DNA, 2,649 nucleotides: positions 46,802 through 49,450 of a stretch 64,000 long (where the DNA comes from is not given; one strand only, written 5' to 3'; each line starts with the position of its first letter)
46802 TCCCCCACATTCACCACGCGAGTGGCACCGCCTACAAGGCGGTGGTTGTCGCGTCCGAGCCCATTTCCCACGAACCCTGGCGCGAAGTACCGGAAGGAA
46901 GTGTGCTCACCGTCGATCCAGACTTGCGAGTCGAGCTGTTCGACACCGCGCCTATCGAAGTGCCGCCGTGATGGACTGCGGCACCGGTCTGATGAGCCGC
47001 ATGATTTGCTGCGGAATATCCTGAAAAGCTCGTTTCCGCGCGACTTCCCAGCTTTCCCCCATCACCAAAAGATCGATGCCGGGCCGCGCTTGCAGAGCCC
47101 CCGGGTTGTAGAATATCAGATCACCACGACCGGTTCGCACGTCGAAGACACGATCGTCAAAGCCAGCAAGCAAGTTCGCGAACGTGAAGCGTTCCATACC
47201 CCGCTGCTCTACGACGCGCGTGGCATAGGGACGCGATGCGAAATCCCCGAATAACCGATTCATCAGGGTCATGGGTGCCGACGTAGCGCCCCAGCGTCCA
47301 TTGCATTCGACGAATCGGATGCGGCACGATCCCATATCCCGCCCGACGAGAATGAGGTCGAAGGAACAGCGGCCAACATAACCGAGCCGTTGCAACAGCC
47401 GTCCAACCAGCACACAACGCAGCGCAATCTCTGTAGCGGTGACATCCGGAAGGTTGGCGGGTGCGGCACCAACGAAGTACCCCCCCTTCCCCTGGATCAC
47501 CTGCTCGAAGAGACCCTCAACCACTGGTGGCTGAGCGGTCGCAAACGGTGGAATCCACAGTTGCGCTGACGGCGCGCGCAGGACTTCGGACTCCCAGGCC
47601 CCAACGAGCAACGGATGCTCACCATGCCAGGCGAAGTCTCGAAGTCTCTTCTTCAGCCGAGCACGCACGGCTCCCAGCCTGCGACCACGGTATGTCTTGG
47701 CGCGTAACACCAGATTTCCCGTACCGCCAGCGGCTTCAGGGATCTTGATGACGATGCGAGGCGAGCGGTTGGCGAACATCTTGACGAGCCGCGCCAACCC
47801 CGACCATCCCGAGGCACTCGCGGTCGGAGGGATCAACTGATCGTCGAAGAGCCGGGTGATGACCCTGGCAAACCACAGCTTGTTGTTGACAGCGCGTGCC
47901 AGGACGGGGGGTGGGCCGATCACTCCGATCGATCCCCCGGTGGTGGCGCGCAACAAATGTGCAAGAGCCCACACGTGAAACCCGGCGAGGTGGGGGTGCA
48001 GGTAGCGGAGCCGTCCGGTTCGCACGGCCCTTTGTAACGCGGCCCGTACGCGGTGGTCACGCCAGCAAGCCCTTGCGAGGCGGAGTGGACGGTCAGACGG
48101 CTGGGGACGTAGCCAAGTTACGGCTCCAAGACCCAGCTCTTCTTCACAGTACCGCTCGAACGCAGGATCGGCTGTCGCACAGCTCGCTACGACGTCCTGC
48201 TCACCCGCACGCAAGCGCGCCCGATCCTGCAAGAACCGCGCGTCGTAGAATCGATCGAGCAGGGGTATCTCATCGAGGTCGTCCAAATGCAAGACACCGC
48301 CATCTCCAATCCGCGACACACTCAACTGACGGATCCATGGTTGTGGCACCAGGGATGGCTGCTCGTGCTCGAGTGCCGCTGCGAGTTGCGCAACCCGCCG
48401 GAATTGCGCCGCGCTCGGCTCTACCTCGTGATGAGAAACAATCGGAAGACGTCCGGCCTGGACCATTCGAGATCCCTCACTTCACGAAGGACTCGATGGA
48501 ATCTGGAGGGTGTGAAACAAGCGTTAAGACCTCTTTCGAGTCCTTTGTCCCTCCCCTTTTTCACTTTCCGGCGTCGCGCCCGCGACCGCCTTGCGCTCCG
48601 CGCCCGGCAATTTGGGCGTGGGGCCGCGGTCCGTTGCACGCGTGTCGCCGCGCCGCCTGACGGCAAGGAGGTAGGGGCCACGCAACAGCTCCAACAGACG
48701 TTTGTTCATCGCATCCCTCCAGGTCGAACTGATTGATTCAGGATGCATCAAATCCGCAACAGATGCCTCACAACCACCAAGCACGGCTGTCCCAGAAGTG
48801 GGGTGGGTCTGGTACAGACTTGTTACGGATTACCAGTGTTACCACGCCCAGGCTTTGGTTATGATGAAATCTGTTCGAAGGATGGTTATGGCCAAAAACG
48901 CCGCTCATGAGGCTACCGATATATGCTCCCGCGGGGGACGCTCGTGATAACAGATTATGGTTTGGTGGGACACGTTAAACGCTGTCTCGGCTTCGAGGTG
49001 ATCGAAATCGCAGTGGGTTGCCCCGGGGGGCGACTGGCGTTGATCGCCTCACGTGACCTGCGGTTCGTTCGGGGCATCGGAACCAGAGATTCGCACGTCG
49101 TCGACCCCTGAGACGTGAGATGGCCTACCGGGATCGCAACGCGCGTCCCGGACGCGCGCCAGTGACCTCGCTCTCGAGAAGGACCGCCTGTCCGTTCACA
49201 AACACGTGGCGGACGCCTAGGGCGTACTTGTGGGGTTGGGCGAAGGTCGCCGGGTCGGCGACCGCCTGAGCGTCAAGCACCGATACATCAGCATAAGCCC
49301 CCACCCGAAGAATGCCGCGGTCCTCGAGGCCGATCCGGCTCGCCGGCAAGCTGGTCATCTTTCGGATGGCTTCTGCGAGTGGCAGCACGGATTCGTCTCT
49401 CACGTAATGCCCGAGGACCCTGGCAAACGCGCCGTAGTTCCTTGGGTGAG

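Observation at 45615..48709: ATP-grasp-like enzyme with an upstream 61-aa mini-ORF, convergent with a hemerythrin/Ntn-amidotransferase pair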

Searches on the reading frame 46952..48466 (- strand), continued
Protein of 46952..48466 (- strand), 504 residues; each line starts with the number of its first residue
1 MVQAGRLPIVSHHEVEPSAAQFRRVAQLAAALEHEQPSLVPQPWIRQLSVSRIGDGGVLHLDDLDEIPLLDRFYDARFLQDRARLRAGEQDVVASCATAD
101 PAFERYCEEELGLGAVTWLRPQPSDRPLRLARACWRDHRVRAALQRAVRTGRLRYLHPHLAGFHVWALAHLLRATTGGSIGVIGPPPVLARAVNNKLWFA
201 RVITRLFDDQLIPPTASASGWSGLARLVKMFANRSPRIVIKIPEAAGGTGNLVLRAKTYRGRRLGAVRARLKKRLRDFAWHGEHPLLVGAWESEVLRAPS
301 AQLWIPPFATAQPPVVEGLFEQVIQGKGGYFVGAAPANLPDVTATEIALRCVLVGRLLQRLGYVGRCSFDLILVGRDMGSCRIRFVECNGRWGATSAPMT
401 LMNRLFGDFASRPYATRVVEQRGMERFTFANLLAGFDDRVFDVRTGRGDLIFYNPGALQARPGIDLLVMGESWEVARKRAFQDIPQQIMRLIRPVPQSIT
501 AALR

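Call 37: search_solved_structures(query=A1, max_evalue=10, show_alignments=3)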
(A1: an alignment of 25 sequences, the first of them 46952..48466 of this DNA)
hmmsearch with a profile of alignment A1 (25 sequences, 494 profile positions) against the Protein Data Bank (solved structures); distinct sequences matched with E-value up to 10: 2.
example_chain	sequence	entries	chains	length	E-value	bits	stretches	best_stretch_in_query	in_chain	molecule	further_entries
8ynd_A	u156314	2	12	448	3.7e-09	38.9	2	356-473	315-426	ATP-grasp peptide ligase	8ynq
3wvq_A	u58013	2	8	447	0.0077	18.1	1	341-476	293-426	PGM1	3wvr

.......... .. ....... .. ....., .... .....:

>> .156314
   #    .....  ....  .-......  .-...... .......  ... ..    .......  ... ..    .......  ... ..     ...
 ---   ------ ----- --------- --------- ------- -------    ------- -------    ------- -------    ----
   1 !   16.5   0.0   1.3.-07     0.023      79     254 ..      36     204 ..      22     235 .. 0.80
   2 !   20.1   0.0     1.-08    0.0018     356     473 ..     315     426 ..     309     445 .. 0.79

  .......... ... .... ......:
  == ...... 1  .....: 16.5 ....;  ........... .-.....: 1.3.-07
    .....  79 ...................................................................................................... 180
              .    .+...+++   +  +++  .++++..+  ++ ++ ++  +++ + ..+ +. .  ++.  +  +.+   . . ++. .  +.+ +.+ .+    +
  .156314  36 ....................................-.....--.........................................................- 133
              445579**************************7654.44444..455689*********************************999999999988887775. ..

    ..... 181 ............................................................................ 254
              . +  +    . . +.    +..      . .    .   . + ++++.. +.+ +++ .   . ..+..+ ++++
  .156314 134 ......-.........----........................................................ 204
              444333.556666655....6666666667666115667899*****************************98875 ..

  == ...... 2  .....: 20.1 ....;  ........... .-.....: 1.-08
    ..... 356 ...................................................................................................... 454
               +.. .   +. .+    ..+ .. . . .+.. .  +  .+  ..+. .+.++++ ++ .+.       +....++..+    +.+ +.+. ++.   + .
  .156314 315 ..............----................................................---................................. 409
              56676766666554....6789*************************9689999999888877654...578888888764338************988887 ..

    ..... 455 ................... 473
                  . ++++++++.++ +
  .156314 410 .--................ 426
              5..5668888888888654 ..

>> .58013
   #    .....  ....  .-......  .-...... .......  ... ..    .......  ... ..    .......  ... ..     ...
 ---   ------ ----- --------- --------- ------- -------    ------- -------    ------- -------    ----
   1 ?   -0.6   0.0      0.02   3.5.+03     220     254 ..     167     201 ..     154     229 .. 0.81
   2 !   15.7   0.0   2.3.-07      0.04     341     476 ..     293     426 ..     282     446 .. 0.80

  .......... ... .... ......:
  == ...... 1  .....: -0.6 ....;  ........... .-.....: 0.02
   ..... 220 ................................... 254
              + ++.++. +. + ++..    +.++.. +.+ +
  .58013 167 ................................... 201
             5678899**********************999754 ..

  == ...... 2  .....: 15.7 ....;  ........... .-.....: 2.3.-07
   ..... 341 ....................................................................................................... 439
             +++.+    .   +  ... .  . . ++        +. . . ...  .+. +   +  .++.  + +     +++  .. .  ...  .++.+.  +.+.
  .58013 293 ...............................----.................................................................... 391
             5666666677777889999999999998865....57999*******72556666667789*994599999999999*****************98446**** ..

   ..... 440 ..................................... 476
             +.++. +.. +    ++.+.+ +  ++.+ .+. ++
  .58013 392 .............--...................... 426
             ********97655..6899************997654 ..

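Call 61: search_protein_families(library=pfam, proteins=[P0080, P0115, P0120, P0087, P0024], max_evalue=0.001)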
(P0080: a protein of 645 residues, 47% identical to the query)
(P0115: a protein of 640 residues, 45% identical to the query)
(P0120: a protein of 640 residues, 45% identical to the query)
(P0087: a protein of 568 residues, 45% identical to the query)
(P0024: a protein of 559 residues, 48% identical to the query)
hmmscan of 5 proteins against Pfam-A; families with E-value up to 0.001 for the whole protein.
P0080 (645 aa): 1 family
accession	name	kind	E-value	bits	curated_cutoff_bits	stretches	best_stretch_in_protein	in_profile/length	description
PF18604.6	PreAtp-grasp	-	1.8e-07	32.1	27.5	1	230-320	3-92/94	Pre ATP-grasp domain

P0115 (640 aa): 1 family
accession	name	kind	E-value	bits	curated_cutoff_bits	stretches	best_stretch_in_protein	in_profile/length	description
PF18604.6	PreAtp-grasp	-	7.4e-06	26.9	27.5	1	78-170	2-92/94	Pre ATP-grasp domain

P0120 (640 aa): 1 family
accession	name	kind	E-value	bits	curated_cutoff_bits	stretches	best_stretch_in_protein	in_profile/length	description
PF18604.6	PreAtp-grasp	-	6e-06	27.2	27.5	1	78-170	2-92/94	Pre ATP-grasp domain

P0087 (568 aa): 0 families

P0024 (559 aa): 1 family
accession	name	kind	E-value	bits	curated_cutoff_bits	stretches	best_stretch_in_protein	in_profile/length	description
PF18604.6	PreAtp-grasp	-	1.3e-05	26.1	27.5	1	141-217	3-78/94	Pre ATP-grasp domain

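Call 62: search_protein_families(library=padloc, proteins=[window:46952-48466:-], max_evalue=0.01)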
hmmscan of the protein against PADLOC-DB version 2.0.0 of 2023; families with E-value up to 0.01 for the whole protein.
window:46952-48466:- (504 aa): 0 families

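Call 69: list_cluster_members(proteins=[P0001, P0143, P0144])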
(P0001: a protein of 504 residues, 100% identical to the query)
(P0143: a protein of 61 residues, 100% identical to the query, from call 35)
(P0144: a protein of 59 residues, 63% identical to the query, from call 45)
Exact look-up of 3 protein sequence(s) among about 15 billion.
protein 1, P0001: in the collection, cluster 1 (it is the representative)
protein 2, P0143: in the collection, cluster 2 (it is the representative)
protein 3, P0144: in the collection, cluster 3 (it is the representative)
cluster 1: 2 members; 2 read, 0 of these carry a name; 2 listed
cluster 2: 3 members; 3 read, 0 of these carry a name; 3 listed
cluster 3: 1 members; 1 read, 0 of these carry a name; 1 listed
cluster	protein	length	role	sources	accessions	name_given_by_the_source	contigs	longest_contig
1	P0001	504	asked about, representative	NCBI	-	-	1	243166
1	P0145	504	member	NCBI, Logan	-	-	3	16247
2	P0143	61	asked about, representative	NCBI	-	-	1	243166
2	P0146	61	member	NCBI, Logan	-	-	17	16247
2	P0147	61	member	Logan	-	-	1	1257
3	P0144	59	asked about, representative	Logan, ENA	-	-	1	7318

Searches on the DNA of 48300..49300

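Call 19: search_rna_families(source=window, start=48300, end=49300, threshold=evalue, max_evalue=1)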
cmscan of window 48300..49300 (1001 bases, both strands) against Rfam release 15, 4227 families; matches with E-value up to 1: 0.
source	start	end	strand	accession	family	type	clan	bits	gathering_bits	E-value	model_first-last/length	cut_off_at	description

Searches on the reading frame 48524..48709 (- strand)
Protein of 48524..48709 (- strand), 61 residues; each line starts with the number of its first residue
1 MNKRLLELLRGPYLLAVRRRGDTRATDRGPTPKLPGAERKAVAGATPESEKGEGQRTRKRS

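Call 3: search_protein_families(library=pfam, proteins=[window:48524-48709:-], max_evalue=0.1)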
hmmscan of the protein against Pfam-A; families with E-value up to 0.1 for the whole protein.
window:48524-48709:- (61 aa): 0 families

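Call 4: search_protein_families(library=ncbifam, proteins=[window:48524-48709:-], max_evalue=0.1)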
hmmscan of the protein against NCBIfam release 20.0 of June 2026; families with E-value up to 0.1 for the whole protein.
window:48524-48709:- (61 aa): 0 families

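Call 45: search_protein_representatives(protein=window:48524-48709:-)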
Query: 61 residues. Proteins with E-value up to 0.001 (for the whole library): 1; up to 1e-10: 0; up to 1e-30: 0. The best 1 are listed.
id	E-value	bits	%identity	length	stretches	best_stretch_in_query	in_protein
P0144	1.2e-10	56.9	63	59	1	1-59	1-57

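Call 47: find_encoding_contigs(protein=P0144, flank=6000, max_places=4)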
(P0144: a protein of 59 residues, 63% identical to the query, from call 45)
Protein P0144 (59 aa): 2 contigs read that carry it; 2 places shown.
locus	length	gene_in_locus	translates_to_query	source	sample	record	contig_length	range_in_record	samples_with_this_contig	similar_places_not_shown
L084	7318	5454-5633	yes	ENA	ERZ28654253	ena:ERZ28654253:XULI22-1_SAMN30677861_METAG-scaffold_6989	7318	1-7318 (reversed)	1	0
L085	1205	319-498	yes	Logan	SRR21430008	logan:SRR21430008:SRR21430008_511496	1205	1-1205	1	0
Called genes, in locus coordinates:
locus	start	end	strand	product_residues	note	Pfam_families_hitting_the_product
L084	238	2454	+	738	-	PF07715:Plug, PF00593:TonB_dep_Rec_b-barrel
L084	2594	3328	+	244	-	-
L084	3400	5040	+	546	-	PF07969:Amidohydro_3, PF01979:Amidohydro_1 (faint)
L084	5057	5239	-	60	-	-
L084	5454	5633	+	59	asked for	-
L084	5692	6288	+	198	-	-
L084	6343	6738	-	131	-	-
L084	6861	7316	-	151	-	?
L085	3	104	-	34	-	?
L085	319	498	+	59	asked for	-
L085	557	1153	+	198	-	-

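Call 62: search_protein_families(library=padloc, proteins=[window:48524-48709:-], max_evalue=0.01)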
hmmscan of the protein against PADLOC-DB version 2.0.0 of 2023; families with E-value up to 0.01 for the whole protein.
window:48524-48709:- (61 aa): 0 families

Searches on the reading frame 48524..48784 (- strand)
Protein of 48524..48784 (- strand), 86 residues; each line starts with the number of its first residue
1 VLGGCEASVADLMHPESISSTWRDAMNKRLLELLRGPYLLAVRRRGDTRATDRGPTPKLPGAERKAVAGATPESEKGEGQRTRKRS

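Call 35: find_homologous_proteins(query=window:48524-48784:-, max_evalue=10)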
Query window:48524-48784:- (86 aa): 1 proteins with E <= 10 among 4 candidates.
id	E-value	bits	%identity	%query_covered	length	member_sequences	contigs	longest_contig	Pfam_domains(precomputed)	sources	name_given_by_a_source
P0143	8.7e-30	120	100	71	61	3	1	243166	-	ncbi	-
